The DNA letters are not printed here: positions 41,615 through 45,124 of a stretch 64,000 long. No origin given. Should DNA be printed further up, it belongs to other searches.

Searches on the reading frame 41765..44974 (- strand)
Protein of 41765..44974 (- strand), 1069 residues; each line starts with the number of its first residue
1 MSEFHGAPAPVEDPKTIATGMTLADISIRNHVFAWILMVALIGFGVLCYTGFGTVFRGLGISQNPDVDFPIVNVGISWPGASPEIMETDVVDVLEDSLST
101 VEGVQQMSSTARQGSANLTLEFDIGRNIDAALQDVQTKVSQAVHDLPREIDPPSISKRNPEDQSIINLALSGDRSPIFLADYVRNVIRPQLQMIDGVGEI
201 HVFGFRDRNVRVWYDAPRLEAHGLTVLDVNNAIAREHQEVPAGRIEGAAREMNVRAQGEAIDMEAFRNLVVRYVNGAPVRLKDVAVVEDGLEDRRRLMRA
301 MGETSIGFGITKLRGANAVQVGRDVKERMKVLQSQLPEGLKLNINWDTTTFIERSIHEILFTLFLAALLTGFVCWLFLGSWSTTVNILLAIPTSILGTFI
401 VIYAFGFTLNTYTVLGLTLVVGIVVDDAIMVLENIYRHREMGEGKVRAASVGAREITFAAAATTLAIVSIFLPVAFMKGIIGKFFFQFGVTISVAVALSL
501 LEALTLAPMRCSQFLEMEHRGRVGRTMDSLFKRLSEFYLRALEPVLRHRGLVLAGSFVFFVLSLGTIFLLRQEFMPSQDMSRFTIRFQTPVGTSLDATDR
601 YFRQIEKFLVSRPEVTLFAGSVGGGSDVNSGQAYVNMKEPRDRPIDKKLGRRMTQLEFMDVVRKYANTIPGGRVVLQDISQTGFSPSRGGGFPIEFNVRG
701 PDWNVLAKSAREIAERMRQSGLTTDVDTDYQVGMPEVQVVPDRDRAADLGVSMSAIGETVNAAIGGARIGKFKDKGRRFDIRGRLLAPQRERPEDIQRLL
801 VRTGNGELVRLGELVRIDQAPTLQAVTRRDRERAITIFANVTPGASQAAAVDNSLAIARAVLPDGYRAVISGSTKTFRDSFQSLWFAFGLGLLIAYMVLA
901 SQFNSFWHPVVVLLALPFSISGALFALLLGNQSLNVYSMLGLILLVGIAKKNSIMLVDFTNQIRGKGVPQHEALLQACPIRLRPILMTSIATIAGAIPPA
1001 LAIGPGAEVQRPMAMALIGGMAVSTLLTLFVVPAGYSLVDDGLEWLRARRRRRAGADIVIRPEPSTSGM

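Call 72: find_encoding_contigs(protein=window:41765-44974:-, flank=10000, max_places=1)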
Protein window:41765-44974:- (1069 aa): 4 contigs read that carry it; 1 place shown.
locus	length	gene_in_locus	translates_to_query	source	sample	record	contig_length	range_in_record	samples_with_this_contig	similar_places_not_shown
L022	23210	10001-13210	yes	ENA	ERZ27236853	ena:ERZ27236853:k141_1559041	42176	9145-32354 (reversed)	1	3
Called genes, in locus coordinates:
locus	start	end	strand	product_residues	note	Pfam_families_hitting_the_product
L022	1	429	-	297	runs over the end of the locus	-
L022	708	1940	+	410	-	PF04413:Glycos_transf_N, PF13579:Glyco_trans_4_4 (weak)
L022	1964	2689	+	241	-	PF05401:NodS, PF13489:Methyltransf_23, PF05175:MTS, PF13847:Methyltransf_31, PF08241:Methyltransf_11, PF08242:Methyltransf_12, PF13649:Methyltransf_25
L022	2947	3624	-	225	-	-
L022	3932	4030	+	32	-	-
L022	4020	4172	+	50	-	-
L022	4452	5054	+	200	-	PF01551:Peptidase_M23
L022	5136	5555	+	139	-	PF11373:DUF3175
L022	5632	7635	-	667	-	PF00989:PAS, PF08448:PAS_4, PF13426:PAS_9, PF00989:PAS, PF08448:PAS_4, PF13426:PAS_9, PF00512:HisKA, PF02518:HATPase_c, +3 more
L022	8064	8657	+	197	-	PF04191:PEMT, PF04140:ICMT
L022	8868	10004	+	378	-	PF25917:BSH_RND, PF25973:BSH_CzcB (weak), PF25885:HH_EMRA (weak), PF25954:Beta-barrel_RND_2, PF25967:RND-MFP_C, PF25975:CzcB_C, PF25989:YknX_C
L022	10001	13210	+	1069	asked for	PF00873:ACR_tran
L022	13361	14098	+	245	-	-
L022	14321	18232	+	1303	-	PF13418:Beta-prop_TYW4 (faint), PF01344:Kelch_1 (faint), PF07250:Glyoxal_oxid_N (faint), PF07646:Kelch_2 (faint), PF24681:Kelch_KLHDC2_KLHL20_DRC7, PF24981:Beta-prop_ATRN-LZTR1 (weak), PF24681:Kelch_KLHDC2_KLHL20_DRC7, PF01833:TIG, +2 more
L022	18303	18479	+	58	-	-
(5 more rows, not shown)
